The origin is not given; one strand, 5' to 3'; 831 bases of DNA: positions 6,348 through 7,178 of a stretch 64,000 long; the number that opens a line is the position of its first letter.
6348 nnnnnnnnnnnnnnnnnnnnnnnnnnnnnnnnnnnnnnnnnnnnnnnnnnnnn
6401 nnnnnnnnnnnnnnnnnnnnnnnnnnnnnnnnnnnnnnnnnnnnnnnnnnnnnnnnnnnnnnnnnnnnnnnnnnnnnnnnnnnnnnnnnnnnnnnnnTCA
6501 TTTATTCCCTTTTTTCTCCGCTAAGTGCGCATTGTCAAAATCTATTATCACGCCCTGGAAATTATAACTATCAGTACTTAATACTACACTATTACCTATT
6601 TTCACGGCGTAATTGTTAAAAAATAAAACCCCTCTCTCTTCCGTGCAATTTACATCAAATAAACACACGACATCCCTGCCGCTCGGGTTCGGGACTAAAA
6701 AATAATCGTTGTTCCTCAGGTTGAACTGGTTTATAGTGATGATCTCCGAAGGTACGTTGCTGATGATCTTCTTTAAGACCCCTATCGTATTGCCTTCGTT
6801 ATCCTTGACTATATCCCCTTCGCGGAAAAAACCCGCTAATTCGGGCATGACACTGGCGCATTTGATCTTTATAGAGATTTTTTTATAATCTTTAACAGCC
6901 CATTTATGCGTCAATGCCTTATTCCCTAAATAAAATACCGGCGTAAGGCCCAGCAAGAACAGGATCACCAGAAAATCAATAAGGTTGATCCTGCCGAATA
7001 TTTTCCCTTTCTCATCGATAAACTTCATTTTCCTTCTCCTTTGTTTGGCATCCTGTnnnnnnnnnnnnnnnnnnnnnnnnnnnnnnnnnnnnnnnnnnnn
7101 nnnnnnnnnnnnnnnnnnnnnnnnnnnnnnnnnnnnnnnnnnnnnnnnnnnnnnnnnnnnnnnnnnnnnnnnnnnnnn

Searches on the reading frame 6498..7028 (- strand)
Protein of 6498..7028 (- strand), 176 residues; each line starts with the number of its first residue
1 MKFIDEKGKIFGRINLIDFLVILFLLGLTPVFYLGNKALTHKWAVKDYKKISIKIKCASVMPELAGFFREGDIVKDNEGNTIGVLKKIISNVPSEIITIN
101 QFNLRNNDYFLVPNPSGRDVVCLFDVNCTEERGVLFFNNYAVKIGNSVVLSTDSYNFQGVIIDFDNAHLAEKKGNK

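Call 9: search_protein_families(library=pfam, proteins=[window:6498-7028:-])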
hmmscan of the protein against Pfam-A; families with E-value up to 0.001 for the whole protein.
window:6498-7028:- (176 aa): 1 family
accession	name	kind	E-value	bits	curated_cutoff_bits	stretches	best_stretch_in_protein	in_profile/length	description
PF14221.11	DUF4330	-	2.2e-18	67.4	27.6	1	1-164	1-166/167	Domain of unknown function (DUF4330)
